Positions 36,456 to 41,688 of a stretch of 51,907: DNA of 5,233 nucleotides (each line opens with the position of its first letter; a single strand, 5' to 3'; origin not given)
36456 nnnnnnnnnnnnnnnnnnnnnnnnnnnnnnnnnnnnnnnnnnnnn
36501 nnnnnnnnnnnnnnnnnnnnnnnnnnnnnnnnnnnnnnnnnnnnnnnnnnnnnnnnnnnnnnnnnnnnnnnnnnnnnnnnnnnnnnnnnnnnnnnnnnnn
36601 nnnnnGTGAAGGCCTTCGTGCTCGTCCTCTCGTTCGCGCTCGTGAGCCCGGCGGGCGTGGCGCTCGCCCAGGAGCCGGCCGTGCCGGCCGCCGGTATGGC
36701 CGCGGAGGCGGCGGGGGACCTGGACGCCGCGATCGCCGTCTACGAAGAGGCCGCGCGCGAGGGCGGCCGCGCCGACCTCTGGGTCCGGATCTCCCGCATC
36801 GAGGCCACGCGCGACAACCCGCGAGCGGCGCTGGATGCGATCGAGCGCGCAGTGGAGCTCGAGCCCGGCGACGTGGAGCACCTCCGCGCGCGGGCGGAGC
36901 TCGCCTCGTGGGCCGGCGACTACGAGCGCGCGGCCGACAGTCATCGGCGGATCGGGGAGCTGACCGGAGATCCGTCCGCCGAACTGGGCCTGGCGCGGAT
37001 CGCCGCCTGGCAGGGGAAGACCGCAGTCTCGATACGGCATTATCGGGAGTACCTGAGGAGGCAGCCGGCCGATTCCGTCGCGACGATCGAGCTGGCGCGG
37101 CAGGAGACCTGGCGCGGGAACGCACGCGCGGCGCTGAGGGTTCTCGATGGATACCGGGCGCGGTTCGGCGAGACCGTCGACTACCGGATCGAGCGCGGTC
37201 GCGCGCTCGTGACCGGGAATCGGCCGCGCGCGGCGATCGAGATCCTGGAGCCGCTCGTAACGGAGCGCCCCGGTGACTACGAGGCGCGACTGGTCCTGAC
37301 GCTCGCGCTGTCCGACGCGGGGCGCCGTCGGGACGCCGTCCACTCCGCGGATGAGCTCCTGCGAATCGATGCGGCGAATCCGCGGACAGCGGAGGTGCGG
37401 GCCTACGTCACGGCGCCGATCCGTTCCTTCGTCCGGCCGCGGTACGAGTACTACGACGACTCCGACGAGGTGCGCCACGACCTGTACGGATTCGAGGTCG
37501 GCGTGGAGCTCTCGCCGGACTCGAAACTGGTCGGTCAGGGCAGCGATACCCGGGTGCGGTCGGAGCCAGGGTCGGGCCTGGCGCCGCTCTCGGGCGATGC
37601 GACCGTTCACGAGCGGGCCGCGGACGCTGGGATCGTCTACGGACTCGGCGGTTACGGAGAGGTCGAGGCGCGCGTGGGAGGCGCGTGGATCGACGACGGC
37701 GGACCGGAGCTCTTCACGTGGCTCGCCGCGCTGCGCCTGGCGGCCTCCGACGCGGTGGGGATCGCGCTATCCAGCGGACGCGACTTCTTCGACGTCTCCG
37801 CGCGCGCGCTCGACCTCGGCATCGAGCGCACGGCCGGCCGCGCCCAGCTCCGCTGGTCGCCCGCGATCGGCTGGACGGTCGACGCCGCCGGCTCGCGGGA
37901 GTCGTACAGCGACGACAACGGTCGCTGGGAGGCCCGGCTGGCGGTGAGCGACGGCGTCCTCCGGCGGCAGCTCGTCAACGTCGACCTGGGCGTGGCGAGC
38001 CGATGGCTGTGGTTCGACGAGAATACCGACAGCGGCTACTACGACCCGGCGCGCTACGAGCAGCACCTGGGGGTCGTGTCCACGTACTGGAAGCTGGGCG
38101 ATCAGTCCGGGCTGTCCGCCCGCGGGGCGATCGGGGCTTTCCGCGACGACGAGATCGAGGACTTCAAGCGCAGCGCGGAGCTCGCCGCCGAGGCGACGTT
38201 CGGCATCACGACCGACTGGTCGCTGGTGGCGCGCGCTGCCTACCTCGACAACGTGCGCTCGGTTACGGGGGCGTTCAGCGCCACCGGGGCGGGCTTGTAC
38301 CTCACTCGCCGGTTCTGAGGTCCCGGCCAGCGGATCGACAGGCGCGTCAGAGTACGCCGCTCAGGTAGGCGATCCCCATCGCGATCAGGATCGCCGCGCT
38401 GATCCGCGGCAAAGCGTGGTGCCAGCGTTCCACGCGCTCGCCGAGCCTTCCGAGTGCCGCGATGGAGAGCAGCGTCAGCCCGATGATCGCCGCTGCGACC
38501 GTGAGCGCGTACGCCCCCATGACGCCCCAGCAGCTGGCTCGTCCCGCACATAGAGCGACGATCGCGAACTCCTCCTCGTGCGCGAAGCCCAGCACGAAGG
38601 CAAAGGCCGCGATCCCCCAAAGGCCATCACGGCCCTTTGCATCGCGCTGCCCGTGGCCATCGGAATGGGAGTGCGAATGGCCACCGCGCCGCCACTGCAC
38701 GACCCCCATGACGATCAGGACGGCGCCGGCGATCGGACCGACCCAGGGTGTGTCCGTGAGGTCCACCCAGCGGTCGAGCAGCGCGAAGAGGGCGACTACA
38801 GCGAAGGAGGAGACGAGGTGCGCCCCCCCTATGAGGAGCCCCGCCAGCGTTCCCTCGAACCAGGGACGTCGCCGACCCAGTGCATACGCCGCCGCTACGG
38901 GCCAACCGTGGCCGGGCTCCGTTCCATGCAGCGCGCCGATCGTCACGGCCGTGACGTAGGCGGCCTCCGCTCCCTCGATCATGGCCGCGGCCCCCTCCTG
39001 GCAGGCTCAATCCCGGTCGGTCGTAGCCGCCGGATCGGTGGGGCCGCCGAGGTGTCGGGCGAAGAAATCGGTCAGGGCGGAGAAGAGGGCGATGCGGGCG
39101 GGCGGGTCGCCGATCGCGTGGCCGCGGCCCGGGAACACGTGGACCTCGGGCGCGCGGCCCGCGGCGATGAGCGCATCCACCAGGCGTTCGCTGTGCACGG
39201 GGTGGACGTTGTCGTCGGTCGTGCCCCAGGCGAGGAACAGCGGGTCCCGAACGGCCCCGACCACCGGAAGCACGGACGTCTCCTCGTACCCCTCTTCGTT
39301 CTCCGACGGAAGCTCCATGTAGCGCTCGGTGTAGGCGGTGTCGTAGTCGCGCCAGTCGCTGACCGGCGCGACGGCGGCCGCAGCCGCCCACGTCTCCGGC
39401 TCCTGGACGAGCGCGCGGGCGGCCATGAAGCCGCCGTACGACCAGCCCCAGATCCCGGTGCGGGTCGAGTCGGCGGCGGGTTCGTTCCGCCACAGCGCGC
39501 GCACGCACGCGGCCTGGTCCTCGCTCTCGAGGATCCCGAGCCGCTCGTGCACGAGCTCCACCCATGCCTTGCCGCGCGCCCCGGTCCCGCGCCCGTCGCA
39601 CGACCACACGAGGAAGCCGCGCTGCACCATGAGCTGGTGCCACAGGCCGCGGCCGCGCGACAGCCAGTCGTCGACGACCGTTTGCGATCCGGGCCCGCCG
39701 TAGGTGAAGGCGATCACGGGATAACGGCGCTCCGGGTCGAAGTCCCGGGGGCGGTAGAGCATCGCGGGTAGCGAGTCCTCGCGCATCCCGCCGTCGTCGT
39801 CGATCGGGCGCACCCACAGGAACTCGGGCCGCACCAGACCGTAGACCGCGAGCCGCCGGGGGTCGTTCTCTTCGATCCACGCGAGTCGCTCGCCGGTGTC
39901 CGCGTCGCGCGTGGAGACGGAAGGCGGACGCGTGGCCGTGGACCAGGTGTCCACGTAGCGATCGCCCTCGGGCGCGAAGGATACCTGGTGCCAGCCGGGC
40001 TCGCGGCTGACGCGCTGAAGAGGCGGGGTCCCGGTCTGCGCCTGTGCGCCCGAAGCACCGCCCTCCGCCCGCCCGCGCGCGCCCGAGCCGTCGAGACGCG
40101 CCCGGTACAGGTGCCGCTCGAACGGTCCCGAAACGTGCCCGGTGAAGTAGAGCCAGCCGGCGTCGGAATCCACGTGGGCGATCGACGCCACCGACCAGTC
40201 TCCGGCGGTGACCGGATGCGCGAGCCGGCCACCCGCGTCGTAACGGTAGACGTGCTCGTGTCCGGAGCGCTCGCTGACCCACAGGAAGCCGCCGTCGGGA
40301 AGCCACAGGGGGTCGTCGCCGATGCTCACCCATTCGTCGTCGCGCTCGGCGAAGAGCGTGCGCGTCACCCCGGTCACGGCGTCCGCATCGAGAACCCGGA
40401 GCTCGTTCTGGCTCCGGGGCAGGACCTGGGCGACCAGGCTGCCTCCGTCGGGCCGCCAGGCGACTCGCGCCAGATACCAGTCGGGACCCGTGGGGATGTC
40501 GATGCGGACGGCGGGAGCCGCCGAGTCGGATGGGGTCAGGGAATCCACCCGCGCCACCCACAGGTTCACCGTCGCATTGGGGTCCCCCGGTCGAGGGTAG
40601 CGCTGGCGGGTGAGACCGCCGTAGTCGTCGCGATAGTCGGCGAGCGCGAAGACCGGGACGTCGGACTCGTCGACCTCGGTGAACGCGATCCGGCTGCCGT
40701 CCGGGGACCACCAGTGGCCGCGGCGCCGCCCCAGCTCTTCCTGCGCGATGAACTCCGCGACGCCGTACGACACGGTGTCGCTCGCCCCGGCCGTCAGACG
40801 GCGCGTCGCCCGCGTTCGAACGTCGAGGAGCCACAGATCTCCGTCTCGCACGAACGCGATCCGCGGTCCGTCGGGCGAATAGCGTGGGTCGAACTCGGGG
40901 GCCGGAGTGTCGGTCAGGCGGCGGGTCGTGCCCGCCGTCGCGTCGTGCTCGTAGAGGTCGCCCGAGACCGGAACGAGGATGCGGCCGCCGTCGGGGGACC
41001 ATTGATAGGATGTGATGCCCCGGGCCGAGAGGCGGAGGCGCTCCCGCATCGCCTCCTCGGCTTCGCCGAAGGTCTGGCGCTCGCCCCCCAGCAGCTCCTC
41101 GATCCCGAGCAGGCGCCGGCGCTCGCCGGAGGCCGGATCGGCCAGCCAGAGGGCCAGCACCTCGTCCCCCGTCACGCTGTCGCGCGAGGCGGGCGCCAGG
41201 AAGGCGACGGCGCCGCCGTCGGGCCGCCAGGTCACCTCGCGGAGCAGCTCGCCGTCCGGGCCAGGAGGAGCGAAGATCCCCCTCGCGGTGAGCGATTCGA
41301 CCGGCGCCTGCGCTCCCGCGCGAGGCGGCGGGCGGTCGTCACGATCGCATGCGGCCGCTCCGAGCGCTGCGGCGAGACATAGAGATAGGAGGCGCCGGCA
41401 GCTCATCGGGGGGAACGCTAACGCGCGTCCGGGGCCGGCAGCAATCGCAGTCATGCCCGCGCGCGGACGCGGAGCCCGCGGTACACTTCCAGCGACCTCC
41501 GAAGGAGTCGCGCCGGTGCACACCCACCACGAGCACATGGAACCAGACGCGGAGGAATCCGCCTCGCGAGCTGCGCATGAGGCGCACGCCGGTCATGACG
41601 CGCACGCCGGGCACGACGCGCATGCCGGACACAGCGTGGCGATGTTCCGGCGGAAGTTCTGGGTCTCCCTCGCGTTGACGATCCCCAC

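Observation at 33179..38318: Synthase-dependent exopolysaccharide module headed by a class III cyclase-homology membrane protein instead of any c-di-GMP component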

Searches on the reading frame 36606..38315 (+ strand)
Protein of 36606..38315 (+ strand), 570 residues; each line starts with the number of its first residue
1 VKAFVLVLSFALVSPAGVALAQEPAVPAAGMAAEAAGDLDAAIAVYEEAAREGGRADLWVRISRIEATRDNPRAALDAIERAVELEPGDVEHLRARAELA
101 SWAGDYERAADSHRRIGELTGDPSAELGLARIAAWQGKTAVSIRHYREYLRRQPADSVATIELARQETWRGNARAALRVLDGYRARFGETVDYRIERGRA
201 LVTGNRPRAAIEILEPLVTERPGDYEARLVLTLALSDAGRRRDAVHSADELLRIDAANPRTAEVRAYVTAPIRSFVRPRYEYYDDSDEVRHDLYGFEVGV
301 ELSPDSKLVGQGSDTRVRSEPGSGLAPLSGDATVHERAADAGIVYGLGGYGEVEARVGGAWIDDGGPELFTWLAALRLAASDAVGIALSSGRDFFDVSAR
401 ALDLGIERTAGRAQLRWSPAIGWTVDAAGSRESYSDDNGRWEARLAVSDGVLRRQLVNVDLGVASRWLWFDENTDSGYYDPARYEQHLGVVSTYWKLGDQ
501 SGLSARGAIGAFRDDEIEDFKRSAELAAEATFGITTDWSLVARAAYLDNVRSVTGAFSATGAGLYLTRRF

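Call 6: search_protein_families(library=pfam, proteins=[window:36606-38315:+], max_evalue=0.1)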
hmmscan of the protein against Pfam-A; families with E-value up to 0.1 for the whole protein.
window:36606-38315:+ (570 aa): 14 families
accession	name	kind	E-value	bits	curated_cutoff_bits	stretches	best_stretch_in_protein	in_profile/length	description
PF13428.12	TPR_14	-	6.8e-13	48.4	23.5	3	57-99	2-44/44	Tetratricopeptide repeat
PF14559.12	TPR_19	-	5.8e-12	46.2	25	2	205-265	5-65/68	Tetratricopeptide repeat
PF13432.12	TPR_16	-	2.2e-07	31.6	32.7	3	196-259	2-65/65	Tetratricopeptide repeat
PF14561.12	TPR_20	-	8.8e-07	29.6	25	0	210-256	7-53/90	Tetratricopeptide repeat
PF13181.12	TPR_8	-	2.5e-05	24.5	25.7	0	29-50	7-28/34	Tetratricopeptide repeat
PF07719.23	TPR_2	-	2.6e-05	24.4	27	0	56-89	1-34/34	Tetratricopeptide repeat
PF23914.1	TPR_CcmH_CycH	-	3.3e-05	24.2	42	1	51-151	45-149/158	Cytochrome c-type biogenesis protein H TPR domain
PF21197.3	PgaA_barrel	-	0.00018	21.2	27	1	386-491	109-213/294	PgaA membrane beta barrel domain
PF24575.1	TPR_Slam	-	0.00098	20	35.2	1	127-165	51-89/104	Surface lipoprotein assembly modifier, N-terminal TPR repeats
PF13429.12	TPR_15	-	0.0019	18.1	26.2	0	32-91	122-181/280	Tetratricopeptide repeat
PF13371.12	TPR_9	-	0.0044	17.4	35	1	67-111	6-50/73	Tetratricopeptide repeat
PF00515.34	TPR_1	-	0.036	14.3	27.8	0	71-88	16-33/34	Tetratricopeptide repeat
PF03704.23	BTAD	-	0.068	14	22.1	0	152-246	20-117/146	Bacterial transcriptional activator domain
PF13431.12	TPR_17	-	0.084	13.6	24.4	0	79-109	2-32/34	Tetratricopeptide repeat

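Call 7: search_protein_families(library=ncbifam, proteins=[window:36606-38315:+], max_evalue=0.1)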
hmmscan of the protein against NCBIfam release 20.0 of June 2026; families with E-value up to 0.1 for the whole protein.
window:36606-38315:+ (570 aa): 11 families
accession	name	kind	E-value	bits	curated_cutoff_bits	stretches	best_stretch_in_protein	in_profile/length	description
TIGR03939.1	PGA_TPR_OMP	equivalog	1.5e-15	56.6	366.65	3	388-487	617-715/800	poly-beta-1,6 N-acetyl-D-glucosamine export porin PgaA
TIGR02917.1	PEP_TPR_lipo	equivalog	2.5e-12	45.5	312.2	1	25-183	603-762/899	XrtA/PEP-CTERM system TPR-repeat protein PrsT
NF040959.1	MamA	equivalog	5.8e-09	35.7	200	1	136-260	50-174/204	magnetosome protein MamA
NF007468.0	PRK10049.1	equivalog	5.1e-08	31.6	1043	2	397-486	643-731/817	poly-beta-1,6 N-acetyl-D-glucosamine export porin PgaA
TIGR02521.1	type_IV_pilW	equivalog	0.001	18.7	154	0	69-115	44-90/234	type IV pilus biogenesis/stability protein PilW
NF052415.1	T3SS_chap_SctY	equivalog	0.0024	18.3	70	1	205-263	20-78/106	type III secretion apparatus assembly chaperone SctY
NF033920.0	C39_PA2778_fam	equivalog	0.003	17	150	0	29-87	196-255/255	PA2778 family cysteine peptidase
NF047558.1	TPR_END_plus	domain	0.0032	17.4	32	1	59-101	2-44/56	TPR end-of-group domain-containing protein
TIGR00540.1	TPR_hemY_coli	hypoth_equivalog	0.0071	15.2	142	1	32-148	270-384/385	heme biosynthesis-associated TPR protein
NF008757.0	PRK11788.1-5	equivalog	0.015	14.5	363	0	49-117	173-241/388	lipopolysaccharide assembly protein LapB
NF052400.1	M48_BAM_BepA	equivalog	0.027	13.2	570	0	194-257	378-441/483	beta-barrel assembly-enhancing protease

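Call 49: find_homologous_proteins(query=window:36606-38315:+)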
Query window:36606-38315:+ (570 aa): 50 proteins with E <= 0.001 among 8000 candidates.
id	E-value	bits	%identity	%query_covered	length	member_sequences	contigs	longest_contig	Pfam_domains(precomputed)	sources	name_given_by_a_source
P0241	0.0e+0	1229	99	100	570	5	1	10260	PF14559.13,PF13432.13,PF13428.13,PF14561.13,PF07719.24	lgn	-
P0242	0.0e+0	1221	99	100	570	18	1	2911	PF14559.13,PF23914.2,PF13432.13,PF13428.13,PF14561.13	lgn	-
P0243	0.0e+0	1185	96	100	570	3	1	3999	PF14559.13,PF13432.13,PF13428.13,PF13181.13,PF14561.13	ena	-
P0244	0.0e+0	1129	92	100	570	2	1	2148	PF14559.13,PF23914.2,PF21197.4,PF13432.13,PF13428.13,PF14561.13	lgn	-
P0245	0.0e+0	1115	90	100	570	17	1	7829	PF14559.13,PF23914.2,PF13432.13,PF13428.13,PF13181.13,PF14561.13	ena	-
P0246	0.0e+0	1112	91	100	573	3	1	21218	PF14559.13,PF23914.2,PF13432.13,PF13428.13,PF13181.13,PF14561.13,PF07719.24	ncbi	-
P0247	0.0e+0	1099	88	100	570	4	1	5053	PF14559.13,PF23914.2,PF13432.13,PF13428.13,PF13181.13,PF14561.13,PF07719.24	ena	-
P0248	0.0e+0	1092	90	97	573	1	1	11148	PF14559.13,PF23914.2,PF13432.13,PF13428.13,PF14561.13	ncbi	-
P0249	0.0e+0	1077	88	100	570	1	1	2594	PF14559.13,PF23914.2,PF13432.13,PF13428.13,PF13181.13,PF14561.13,PF07719.24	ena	-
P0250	0.0e+0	1053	92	92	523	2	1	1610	PF14559.13,PF13432.13,PF13428.13,PF14561.13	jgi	jgi:tetratricopeptide (TPR) repeat protein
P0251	6.3e-292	987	82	100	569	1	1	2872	PF14559.13,PF24575.2,PF23914.2,PF13371.13,PF00515.35,PF13432.13,PF13428.13,PF13181.13,PF14561.13,PF07719.24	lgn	-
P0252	5.7e-291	984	82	100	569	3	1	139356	PF14559.13,PF23914.2,PF13432.13,PF13428.13,PF13181.13,PF14561.13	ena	-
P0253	4.5e-281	951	79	96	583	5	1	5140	PF14559.13,PF23914.2,PF13432.13,PF13428.13,PF14561.13,PF07719.24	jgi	jgi:tetratricopeptide (TPR) repeat protein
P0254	4.5e-280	948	76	100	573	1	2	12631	PF14559.13,PF23914.2,PF13432.13,PF13428.13,PF07719.24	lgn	-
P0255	2.5e-275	932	76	100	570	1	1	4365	PF14559.13,PF23914.2,PF13432.13,PF13428.13,PF07719.24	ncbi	ncbi:MAG: tetratricopeptide repeat protein [Gemmatimonadota bacterium]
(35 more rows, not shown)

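Call 64: predict_structure(alignment_id=A4)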
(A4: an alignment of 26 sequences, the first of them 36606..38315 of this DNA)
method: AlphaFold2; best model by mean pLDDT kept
length: 570 residues; sequences in the alignment: 26
mean_pLDDT: 92.8   pTM: 0.85
mean pLDDT of the five models: 92.8, 92.3, 92.0, 91.5, 91.1
residues with pLDDT >= 90: 487; 70-90: 53; 50-70: 16; < 50: 14
segments of 3 or more residues with pLDDT < 50: 12-23
pLDDT, mean of each block of 10 residues (from residue 1): 60 42 69 93 95 92 95 96 95 96 95 97 96 93 97 97 96 97 98 98 97 98 98 97 97 96 95 97 93 98 96 96 85 94 95 98 92 97 97 95 95 97 97 96 98 93 97 81 94 95 97 89 96 96 93 69 98
secondary structure, 60 per line:
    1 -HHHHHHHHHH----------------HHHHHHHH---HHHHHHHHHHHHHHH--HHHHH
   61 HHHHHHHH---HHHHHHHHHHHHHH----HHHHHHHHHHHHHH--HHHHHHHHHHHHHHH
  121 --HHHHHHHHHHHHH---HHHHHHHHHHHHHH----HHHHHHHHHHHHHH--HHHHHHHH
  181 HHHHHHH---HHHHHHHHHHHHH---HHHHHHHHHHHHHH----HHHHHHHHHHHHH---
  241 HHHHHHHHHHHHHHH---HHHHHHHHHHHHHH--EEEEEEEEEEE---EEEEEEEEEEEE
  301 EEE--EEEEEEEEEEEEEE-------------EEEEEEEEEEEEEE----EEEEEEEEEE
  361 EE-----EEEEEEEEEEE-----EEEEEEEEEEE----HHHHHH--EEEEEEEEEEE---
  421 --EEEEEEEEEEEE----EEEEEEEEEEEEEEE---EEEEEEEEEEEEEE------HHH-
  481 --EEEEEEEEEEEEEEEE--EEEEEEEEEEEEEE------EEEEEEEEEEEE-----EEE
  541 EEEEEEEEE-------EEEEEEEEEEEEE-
elements in order: H2-11 H28-35 H39-53 H56-68 H72-85 H90-103 H106-120 H123-135 H139-152 H157-170 H173-187 H191-203 H207-220 H225-237 H241-255 H259-272 E275-285 E289-303 E306-319 E333-346 E351-362 E368-378 E384-394 H399-404 E407-417 E423-434 E439-453 E457-470 E483-498 E501-514 E521-532 E538-549 E557-569
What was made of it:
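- On Synthase-dependent EPS secretion system (general kind): The AF2 model has 16 helices and 16 strands at pLDDT 92.8 (call 64).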

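Call 67: fold_search(model_id=the predicted structure, library=pdb)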
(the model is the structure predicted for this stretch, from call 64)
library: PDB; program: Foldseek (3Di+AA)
matches with E <= 10: 1738; with E <= 0.001: 755
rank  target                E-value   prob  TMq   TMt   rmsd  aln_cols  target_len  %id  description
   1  9b8a                  4.4e-17  1.00  0.45  0.47  12.2       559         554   12  Cryo-EM structure of E. coli cellulose synthase subunit C (released 2025-02-19)
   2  9b8h_A                1.3e-15  1.00  0.45  0.44  12.7       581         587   12  Cryo-EM structure of E. coli cellulose synthase subunit C with cellotetraose (released 2025-02-19)
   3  9h80_M                5.7e-13  1.00  0.48  0.66   5.7       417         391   14  Structure of the outer membrane exopolysaccharide transporter PelBC (released 2025-06-11)
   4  6tzk                  2.6e-11  1.00  0.45  0.56   7.5       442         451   11  Bacterial cellulose synthase outermembrane channel BcsC with terminal TPR repeat (released 2019-10-23)
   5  4y25                  2.7e-11  1.00  0.45  0.85   2.8       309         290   14  Bacterial polysaccharide outer membrane secretin (released 2016-03-16)
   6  9qhb                  5.7e-11  1.00  0.35  0.66   5.0       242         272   20  Crystal structure of 16-repeat CTPR protein with eliminated coordination sites (released 2025-10-22)
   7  8chy                  6.9e-11  1.00  0.34  0.64   5.4       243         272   20  Crystal structure of an 8-repeat consensus TPR superhelix with Zinc. (released 2024-02-21)
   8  6eou                  2.4e-10  1.00  0.34  0.53   5.2       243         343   15  O-GlcNAc transferase TPR domain with the intellectual disability associated mutation L254F (released 2018-05-09)
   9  8dth_A                2.4e-10  1.00  0.32  0.26   5.9       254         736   18  Cryo-EM structure of Arabidopsis SPY alternative conformation 2 (released 2023-03-08)
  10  8dth_B                2.9e-10  1.00  0.31  0.26   6.2       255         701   18  Cryo-EM structure of Arabidopsis SPY alternative conformation 2 (released 2023-03-08)
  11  8dtf_A                3.5e-10  1.00  0.32  0.24   8.2       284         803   18  Cryo-EM structure of the full length Arabidopsis SPY with complete TPRs (released 2023-03-08)
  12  8dtg_A                3.9e-10  1.00  0.30  0.23   6.5       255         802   18  Cryo-EM structure of Arabidopsis SPY alternative conformation 1 (released 2023-03-08)
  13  9qhc_B                4.5e-10  1.00  0.35  0.66   4.9       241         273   20  Crystal structure of 8-repeat CTPR protein with eliminated coordination sites (released 2025-10-22)
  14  1w3b_B                7.0e-10  1.00  0.35  0.51   4.9       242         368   15  The superhelical TPR domain of O-linked GlcNAc transferase reveals structural similarities to importin alpha. (released 2004-09-09)
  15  1w3b_A                7.4e-10  1.00  0.33  0.46   5.5       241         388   19  The superhelical TPR domain of O-linked GlcNAc transferase reveals structural similarities to importin alpha. (released 2004-09-09)
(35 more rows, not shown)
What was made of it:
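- On Synthase-dependent EPS secretion system (general kind): BcsC, PelB and PgaA are the top fold matches (call 67).
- Closest known: PgaABCD poly-beta-1,6-GlcNAc system. Same: The barrel superposes on PgaA (4y25) with target-normalised TM-score 0.85 (call 67).
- Closest known: Bacterial cellulose synthase BcsA/BcsC. Same: BcsC is the best full-length fold match for gene 4, at 4e-17 (call 67).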

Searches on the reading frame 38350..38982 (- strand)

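Call 36: search_protein_families(library=pfam, proteins=[window:38350-38982:-], max_evalue=0.001)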
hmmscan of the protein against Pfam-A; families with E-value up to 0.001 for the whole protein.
window:38350-38982:- (211 aa): 0 families

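Call 72: search_protein_families(library=ncbifam, proteins=[window:38350-38982:-], max_evalue=1)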
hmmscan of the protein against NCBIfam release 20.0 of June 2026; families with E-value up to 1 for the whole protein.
window:38350-38982:- (211 aa): 2 families
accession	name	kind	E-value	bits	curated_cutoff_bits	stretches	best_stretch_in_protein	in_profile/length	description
NF007454.0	PRK10019.1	subfamily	2e-05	23.9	195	1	11-99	19-109/283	nickel/cobalt efflux transporter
TIGR03943.1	TIGR03943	equivalog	0.0057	16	88.8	1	84-134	19-71/221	TIGR03943 family putative permease subunit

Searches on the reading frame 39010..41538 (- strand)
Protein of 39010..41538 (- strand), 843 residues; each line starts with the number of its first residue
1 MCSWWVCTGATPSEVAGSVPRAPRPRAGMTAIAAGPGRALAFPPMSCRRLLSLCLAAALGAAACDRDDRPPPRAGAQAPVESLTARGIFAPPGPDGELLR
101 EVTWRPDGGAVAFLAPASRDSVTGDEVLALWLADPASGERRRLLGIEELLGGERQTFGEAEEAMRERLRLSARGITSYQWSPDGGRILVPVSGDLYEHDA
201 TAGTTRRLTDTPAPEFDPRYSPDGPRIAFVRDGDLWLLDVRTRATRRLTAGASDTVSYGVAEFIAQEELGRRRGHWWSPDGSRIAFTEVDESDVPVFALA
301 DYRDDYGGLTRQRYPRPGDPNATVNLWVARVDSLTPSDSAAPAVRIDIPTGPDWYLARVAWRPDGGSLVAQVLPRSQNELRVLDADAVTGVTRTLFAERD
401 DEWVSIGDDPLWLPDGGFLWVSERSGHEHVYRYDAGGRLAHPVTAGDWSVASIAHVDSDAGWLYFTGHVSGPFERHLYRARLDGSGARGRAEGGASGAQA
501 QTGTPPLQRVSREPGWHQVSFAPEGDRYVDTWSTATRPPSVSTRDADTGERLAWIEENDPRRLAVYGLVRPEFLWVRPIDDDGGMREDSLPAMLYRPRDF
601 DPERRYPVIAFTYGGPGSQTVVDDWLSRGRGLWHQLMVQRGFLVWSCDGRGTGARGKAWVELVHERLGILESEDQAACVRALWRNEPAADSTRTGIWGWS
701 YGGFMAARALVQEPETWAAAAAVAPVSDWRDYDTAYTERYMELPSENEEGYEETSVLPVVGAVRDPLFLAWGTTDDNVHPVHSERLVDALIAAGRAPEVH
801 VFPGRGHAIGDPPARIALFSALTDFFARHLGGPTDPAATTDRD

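Call 36: search_protein_families(library=pfam, proteins=[window:39010-41538:-], max_evalue=0.001)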
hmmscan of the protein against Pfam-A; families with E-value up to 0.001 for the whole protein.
window:39010-41538:- (843 aa): 7 families
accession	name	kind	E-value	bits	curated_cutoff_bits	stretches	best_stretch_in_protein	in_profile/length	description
PF00930.27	DPPIV_N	-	3.7e-81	273.1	22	1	185-539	5-354/354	Dipeptidyl peptidase IV (DPP IV) N-terminal region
PF00326.27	Peptidase_S9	-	3.3e-50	171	22.6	1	635-831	8-211/213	Prolyl oligopeptidase family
PF07676.18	PD40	-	3e-11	43.4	20.9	1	206-234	2-30/38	WD40-like Beta Propeller Repeat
PF02129.25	Peptidase_S15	-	8.5e-10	39.2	23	1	588-737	3-139/262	X-Pro dipeptidyl-peptidase (S15 family)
PF12146.15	Hydrolase_4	-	2e-06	27.7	27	1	637-732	27-116/239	Serine aminopeptidase, S33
PF00561.26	Abhydrolase_1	-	9.6e-05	22.6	25.8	0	611-731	5-108/245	alpha/beta hydrolase fold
PF01738.24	DLH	-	0.00076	19.6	21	0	657-808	64-187/217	Dienelactone hydrolase family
